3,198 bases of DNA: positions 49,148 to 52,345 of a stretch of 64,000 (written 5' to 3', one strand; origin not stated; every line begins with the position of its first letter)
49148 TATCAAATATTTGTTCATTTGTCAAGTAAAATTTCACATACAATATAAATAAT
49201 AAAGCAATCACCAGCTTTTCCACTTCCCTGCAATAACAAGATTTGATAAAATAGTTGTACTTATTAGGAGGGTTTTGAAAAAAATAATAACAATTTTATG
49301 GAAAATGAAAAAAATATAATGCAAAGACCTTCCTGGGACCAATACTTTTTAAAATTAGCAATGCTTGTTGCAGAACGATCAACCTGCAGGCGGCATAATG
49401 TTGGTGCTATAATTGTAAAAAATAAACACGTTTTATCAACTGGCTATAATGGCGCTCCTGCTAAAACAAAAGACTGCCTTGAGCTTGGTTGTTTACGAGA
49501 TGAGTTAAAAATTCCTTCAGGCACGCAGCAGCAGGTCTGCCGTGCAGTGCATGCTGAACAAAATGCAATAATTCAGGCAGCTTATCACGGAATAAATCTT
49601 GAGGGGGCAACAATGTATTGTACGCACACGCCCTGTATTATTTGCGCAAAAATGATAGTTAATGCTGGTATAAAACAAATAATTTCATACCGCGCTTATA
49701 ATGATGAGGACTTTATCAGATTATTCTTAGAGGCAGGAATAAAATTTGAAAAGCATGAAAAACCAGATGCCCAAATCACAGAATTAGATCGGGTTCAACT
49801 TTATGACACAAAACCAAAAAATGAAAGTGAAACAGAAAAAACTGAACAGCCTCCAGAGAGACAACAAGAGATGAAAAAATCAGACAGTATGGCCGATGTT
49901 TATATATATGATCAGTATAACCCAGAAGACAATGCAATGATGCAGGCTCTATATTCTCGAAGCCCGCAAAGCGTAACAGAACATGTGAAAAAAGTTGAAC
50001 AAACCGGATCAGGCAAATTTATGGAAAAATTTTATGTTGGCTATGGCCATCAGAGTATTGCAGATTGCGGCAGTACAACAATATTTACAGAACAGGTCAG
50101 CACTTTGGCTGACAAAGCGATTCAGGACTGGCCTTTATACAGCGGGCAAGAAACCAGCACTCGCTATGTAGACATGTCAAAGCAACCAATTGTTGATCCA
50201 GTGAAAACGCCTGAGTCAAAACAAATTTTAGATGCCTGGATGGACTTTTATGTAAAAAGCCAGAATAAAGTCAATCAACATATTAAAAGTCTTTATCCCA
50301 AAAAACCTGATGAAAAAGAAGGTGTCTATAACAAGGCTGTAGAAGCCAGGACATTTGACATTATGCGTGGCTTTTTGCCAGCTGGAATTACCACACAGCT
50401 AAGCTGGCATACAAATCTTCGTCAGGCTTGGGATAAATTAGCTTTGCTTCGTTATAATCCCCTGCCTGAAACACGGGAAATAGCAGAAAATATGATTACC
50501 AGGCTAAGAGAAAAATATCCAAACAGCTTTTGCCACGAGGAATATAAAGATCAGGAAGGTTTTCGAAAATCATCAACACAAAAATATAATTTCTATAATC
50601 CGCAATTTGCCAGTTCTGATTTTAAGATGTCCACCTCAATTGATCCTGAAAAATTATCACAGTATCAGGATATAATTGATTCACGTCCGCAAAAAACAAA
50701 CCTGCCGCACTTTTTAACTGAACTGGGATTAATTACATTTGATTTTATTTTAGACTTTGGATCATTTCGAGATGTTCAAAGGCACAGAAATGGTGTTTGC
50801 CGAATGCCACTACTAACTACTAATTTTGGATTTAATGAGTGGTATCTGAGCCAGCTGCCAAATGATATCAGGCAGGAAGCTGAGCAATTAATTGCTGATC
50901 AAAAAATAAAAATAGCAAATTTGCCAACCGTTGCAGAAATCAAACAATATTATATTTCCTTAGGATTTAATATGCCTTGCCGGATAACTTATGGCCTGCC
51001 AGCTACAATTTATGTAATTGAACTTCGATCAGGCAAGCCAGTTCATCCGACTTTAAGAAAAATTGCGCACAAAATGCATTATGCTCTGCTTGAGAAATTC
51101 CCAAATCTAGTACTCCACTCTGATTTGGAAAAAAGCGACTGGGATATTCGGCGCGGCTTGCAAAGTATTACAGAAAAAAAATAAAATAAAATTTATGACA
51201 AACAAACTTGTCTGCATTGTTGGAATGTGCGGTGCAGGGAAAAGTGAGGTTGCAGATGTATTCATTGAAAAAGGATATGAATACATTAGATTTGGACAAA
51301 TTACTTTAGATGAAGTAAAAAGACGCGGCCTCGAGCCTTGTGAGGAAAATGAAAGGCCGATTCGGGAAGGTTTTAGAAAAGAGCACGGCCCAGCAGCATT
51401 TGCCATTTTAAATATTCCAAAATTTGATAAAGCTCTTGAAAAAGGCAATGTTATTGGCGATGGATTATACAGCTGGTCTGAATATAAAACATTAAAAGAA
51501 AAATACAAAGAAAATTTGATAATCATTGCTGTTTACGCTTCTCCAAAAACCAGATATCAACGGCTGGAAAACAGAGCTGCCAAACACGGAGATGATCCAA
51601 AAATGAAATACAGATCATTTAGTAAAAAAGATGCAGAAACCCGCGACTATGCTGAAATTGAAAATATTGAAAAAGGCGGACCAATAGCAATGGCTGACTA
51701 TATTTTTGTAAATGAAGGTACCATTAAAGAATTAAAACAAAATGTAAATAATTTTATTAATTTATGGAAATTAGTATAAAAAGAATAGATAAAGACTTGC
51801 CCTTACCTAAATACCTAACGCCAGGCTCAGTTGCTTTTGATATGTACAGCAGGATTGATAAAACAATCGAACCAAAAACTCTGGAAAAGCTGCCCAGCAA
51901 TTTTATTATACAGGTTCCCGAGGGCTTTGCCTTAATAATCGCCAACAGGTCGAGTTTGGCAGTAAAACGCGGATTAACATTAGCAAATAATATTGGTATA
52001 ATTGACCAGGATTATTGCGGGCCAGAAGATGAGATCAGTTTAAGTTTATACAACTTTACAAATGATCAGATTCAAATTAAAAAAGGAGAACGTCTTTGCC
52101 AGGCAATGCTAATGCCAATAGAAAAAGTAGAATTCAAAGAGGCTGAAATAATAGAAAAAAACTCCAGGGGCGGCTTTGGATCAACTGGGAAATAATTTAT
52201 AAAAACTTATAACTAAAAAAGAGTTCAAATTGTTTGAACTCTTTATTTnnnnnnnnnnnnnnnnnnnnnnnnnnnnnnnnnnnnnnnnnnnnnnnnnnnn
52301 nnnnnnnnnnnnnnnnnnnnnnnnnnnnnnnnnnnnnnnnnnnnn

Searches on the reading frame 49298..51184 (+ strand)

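Call 55: search_protein_families(library=pfam, proteins=[window:49298-51184:+], max_evalue=0.0001)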
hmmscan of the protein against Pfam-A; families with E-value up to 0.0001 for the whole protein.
window:49298-51184:+ (628 aa): 3 families
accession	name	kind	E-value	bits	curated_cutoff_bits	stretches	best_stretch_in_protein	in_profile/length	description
PF00383.29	dCMP_cyt_deam_1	-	6e-27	94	25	1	12-129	2-99/102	Cytidine and deoxycytidylate deaminase zinc-binding region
PF14437.12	MafB19-deam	-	2.4e-20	73.3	27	1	12-140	2-109/142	MafB19-like deaminase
PF02511.20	Thy1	-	1.2e-16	61.5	24.8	1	214-409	14-191/191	Thymidylate synthase complementing protein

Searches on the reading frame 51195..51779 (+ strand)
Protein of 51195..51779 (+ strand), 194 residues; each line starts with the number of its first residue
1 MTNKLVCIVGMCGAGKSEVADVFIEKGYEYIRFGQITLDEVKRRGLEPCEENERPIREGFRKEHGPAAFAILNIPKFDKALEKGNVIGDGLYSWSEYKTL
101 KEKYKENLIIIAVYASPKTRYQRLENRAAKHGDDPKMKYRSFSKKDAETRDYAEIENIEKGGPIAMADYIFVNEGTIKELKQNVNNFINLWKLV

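Call 55: search_protein_families(library=pfam, proteins=[window:51195-51779:+], max_evalue=0.0001)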
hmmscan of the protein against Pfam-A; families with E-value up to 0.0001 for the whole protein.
window:51195-51779:+ (194 aa): 2 families
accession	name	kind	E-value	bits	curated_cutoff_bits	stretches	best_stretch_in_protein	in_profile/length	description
PF13238.12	AAA_18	-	1.1e-10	42.5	29.4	1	6-133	1-117/128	AAA domain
PF13207.12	AAA_17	-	2.1e-07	31.7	27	1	9-134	1-129/136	AAA domain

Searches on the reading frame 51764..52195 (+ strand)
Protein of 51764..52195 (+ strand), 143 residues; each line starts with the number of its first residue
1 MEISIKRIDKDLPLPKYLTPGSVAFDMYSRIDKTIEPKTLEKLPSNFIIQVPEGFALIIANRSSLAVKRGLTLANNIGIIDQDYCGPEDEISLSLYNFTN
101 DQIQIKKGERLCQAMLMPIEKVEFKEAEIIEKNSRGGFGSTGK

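Call 55: search_protein_families(library=pfam, proteins=[window:51764-52195:+], max_evalue=0.0001)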
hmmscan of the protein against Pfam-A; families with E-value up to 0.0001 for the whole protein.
window:51764-52195:+ (143 aa): 1 family
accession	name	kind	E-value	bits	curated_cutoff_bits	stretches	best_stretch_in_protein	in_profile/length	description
PF00692.24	dUTPase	-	1.4e-23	83.6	22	1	12-142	3-129/129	dUTPase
